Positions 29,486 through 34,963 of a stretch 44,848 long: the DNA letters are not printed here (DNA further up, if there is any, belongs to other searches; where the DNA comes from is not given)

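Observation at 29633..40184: AT-rich four-gene operon built around a 1,726-aa DruE-like helicase with three partners of no recognisable family: candidate undescribed (Druantia-like) anti-phage system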

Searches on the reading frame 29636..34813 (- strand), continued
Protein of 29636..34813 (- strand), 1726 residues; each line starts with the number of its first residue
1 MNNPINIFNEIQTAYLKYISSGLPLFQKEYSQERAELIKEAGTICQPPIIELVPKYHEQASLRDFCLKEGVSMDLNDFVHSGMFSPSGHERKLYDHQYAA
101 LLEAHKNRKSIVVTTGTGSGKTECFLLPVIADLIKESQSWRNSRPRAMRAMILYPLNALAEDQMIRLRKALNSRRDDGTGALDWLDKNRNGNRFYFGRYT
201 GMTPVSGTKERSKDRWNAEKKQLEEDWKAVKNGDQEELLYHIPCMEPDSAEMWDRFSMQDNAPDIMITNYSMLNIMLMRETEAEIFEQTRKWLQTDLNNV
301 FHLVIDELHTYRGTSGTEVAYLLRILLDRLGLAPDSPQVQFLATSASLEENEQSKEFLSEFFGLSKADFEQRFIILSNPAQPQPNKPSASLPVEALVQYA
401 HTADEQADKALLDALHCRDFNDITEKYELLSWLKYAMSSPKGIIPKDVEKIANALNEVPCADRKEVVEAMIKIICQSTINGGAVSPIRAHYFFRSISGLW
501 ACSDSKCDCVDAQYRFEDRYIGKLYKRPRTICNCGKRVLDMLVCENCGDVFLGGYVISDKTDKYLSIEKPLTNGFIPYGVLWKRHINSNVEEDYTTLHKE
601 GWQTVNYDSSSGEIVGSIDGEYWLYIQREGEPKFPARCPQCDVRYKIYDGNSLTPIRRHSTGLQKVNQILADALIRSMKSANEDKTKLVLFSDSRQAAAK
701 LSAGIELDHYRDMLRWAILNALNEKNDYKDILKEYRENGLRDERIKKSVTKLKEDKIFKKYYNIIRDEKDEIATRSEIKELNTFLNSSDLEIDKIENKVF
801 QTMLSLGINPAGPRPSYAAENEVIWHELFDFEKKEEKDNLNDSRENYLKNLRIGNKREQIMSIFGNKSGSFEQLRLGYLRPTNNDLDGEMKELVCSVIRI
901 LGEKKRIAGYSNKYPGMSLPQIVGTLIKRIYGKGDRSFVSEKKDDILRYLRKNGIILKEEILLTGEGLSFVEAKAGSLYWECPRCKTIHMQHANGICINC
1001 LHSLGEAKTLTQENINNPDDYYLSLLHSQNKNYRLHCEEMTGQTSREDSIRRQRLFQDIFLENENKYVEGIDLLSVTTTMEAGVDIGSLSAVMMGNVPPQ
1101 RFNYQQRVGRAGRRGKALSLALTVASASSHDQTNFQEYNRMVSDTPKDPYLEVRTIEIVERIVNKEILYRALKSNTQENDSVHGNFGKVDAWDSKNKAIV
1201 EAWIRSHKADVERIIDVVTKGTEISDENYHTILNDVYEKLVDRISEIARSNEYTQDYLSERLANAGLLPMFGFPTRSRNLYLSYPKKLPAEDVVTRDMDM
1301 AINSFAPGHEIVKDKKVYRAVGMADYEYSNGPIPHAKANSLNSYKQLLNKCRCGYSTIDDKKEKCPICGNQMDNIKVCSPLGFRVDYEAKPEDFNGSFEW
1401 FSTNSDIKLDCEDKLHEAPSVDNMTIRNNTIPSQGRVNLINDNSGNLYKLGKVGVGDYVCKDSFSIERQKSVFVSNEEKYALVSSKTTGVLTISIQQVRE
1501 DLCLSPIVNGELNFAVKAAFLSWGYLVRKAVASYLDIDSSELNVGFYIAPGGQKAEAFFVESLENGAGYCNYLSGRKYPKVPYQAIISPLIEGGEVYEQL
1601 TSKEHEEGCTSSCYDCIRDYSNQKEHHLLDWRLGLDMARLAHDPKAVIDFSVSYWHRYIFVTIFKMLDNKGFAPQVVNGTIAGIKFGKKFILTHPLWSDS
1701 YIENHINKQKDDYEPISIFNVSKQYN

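Call 73: get_annotated_region(hit=H7, flank=6000)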
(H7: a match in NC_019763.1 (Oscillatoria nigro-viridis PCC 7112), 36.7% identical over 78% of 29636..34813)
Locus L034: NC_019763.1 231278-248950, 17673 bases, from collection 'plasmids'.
description: Oscillatoria nigro-viridis PCC 7112 plasmid pOSC7112.01, complete sequence
organism: Oscillatoria nigro-viridis PCC 7112 (NCBI taxid 179408)
taxonomy: Bacteria; Cyanobacteriota; Cyanophyceae; Oscillatoriales; Oscillatoriaceae; Oscillatoria; Oscillatoria nigro-viridis; Oscillatoria nigro-viridis PCC 7112
host: -; source: -; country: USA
typing (MOB-suite, as given by PLSDB): conjugative; replicon rep_cluster_1695; relaxase MOBP; mating-pair formation MPF_T
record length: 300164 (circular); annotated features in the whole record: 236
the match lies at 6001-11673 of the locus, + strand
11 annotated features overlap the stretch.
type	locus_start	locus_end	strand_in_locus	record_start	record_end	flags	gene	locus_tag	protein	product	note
CDS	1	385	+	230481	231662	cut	-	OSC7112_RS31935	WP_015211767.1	ParM/StbA family protein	GO:0030541 - plasmid partitioning [Evidence IEA]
CDS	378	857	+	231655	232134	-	-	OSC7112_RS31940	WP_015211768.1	hypothetical protein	-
CDS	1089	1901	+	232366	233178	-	-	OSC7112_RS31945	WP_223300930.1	mobilization protein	-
CDS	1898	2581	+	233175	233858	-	-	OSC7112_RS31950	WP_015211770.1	DUF6753 family protein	-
CDS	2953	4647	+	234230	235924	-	-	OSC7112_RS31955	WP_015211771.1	hypothetical protein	-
CDS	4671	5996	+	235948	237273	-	-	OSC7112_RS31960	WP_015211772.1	hypothetical protein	-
CDS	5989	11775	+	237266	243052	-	-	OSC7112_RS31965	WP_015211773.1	DEAD/DEAH box helicase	-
CDS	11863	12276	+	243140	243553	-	-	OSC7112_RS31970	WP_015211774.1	hypothetical protein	-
CDS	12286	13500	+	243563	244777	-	-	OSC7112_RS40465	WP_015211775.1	DUF6575 domain-containing protein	-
CDS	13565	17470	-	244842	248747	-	-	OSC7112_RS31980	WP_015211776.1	hypothetical protein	-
CDS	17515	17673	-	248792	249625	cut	-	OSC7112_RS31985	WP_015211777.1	hypothetical protein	-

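Call 74: get_annotated_region(hit=H18, flank=6000)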
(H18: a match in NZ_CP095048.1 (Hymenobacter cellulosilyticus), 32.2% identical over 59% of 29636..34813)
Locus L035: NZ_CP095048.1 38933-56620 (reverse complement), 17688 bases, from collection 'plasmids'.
description: Hymenobacter cellulosilyticus strain 5116 S-3 plasmid unnamed2, complete sequence
organism: Hymenobacter cellulosilyticus (NCBI taxid 2932248)
taxonomy: Bacteria; Bacteroidota; Cytophagia; Cytophagales; Hymenobacteraceae; Hymenobacter; Hymenobacter cellulosilyticus
host: -; source: single cell,air; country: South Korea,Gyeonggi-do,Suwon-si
typing (MOB-suite, as given by PLSDB): non-mobilizable
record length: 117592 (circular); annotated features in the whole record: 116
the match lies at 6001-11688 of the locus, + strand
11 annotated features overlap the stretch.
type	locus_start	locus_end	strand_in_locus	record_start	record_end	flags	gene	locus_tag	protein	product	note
CDS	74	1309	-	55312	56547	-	dcm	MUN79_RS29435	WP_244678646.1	DNA (cytosine-5-)-methyltransferase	GO:0006304 - DNA modification [Evidence IEA]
CDS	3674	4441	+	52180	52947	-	-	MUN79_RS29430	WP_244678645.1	hypothetical protein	-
CDS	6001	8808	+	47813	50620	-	-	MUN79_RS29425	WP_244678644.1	DEAD/DEAH box helicase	-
CDS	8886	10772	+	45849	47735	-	-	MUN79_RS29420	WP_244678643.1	helicase-related protein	-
CDS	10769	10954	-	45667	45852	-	-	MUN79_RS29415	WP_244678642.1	hypothetical protein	-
CDS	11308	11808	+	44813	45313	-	-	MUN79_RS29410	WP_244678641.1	DUF1998 domain-containing protein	-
CDS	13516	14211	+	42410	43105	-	-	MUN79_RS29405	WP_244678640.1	HNH endonuclease signature motif containing protein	-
CDS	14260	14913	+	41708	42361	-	-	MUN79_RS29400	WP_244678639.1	hypothetical protein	-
CDS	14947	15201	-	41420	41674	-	-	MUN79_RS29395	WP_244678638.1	hypothetical protein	-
CDS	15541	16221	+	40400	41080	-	-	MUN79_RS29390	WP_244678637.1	hypothetical protein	-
CDS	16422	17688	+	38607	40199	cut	-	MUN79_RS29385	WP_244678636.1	hypothetical protein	-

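Call 75: get_annotated_region(hit=H16, flank=6000)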
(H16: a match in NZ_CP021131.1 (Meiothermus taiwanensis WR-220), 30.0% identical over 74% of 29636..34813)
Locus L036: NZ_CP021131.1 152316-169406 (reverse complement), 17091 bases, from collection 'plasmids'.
description: Meiothermus taiwanensis WR-220 plasmid pMtWR-220, complete sequence
organism: Meiothermus taiwanensis WR-220 (NCBI taxid 1339250)
taxonomy: Bacteria; Deinococcota; Deinococci; Thermales; Thermaceae; Meiothermus; Meiothermus taiwanensis; Meiothermus taiwanensis WR-220
host: -; source: -; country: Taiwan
typing (MOB-suite, as given by PLSDB): non-mobilizable
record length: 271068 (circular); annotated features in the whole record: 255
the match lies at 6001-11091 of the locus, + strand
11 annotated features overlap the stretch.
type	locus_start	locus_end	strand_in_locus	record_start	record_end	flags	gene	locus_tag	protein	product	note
CDS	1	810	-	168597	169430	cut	-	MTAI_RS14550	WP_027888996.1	ABC transporter permease subunit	GO:0055085 - transmembrane transport [Evidence IEA]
CDS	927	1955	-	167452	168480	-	-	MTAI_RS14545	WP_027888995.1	extracellular solute-binding protein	-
CDS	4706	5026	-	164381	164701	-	-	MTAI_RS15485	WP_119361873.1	hypothetical protein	-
CDS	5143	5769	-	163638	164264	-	-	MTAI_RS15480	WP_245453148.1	transposase family protein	-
CDS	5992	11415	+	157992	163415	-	-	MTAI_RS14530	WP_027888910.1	DEAD/DEAH box helicase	-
CDS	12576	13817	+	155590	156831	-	-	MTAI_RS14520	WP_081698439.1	Druantia anti-phage system protein DruA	-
CDS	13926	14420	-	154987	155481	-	-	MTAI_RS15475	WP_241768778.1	hypothetical protein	-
CDS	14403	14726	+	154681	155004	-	-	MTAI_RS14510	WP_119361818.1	hypothetical protein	-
CDS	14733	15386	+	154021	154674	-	-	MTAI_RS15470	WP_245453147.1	transposase family protein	-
CDS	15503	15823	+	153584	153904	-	-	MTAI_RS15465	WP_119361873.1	hypothetical protein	-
CDS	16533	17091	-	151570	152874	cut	-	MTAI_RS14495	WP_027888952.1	nitrate/sulfonate/bicarbonate ABC transporter ATP-binding protein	-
